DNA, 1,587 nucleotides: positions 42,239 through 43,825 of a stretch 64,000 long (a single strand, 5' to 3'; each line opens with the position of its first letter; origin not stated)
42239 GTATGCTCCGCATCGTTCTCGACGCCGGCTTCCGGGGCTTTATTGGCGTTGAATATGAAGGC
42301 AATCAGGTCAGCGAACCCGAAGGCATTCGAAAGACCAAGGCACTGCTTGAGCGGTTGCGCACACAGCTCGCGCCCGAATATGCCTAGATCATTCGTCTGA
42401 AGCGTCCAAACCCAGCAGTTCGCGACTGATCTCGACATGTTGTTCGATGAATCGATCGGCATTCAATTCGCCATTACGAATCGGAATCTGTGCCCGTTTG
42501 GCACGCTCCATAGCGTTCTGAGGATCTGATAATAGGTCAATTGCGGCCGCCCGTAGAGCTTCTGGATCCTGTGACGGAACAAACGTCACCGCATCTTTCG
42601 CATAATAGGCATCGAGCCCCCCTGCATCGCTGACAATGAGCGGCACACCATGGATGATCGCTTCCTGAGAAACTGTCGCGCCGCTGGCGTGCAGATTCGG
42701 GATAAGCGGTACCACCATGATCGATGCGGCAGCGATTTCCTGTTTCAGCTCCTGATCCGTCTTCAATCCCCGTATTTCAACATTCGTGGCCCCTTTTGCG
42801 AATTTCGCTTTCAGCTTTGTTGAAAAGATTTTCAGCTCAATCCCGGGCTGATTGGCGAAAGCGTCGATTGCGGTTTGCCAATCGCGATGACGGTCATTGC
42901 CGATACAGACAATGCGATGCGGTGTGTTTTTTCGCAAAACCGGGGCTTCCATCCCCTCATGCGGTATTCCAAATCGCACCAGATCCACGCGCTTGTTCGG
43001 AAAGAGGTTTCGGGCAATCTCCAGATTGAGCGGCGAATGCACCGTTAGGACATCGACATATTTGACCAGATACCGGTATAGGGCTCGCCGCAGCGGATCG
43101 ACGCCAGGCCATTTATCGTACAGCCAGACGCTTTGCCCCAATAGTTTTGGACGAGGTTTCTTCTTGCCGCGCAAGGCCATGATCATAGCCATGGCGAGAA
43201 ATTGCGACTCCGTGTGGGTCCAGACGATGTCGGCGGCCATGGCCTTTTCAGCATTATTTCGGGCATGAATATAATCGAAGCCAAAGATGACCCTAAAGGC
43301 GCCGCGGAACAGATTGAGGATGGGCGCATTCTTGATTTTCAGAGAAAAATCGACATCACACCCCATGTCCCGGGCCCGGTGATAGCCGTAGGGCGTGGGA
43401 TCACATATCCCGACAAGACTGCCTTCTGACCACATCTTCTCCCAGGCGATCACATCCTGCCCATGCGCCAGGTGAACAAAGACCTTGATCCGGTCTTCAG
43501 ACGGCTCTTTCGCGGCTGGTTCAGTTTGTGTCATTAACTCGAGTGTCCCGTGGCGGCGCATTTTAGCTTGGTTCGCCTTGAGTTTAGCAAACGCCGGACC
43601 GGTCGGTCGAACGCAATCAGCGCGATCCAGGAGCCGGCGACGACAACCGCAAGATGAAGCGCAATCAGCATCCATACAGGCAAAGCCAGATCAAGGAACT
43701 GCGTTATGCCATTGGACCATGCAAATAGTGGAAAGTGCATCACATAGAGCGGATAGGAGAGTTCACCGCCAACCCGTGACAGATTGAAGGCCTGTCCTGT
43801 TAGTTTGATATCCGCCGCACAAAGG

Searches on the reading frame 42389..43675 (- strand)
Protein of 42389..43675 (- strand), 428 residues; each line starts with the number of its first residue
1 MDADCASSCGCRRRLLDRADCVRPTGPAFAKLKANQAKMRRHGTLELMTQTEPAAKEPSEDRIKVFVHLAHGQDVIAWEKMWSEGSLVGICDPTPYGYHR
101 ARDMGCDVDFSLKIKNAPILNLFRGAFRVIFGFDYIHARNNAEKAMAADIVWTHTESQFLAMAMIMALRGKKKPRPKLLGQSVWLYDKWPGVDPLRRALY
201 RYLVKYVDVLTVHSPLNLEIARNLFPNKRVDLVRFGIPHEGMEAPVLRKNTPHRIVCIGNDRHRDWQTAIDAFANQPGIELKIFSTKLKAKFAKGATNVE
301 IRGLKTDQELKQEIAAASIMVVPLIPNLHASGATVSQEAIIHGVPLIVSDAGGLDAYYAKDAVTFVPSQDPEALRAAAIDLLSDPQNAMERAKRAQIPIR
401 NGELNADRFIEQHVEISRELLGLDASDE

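Call 51: search_protein_families(library=pfam, proteins=[window:42389-43675:-], max_evalue=0.001)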
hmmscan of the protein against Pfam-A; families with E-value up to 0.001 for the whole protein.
window:42389-43675:- (428 aa): 4 families
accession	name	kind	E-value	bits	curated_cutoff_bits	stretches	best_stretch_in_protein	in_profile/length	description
PF13692.12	Glyco_trans_1_4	-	5.3e-09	36.9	27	1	279-384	34-142/142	Glycosyl transferases group 1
PF00534.26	Glycos_transf_1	-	8.1e-08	32.4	26.4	1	286-394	62-168/172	Glycosyl transferases group 1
PF20706.3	GT4-conflict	-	1.5e-05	24.6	26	1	286-395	250-368/385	Family 4 Glycosyltransferase in conflict systems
PF13579.12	Glyco_trans_4_4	-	0.0007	20.4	29.7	0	91-235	25-157/158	Glycosyl transferase 4-like domain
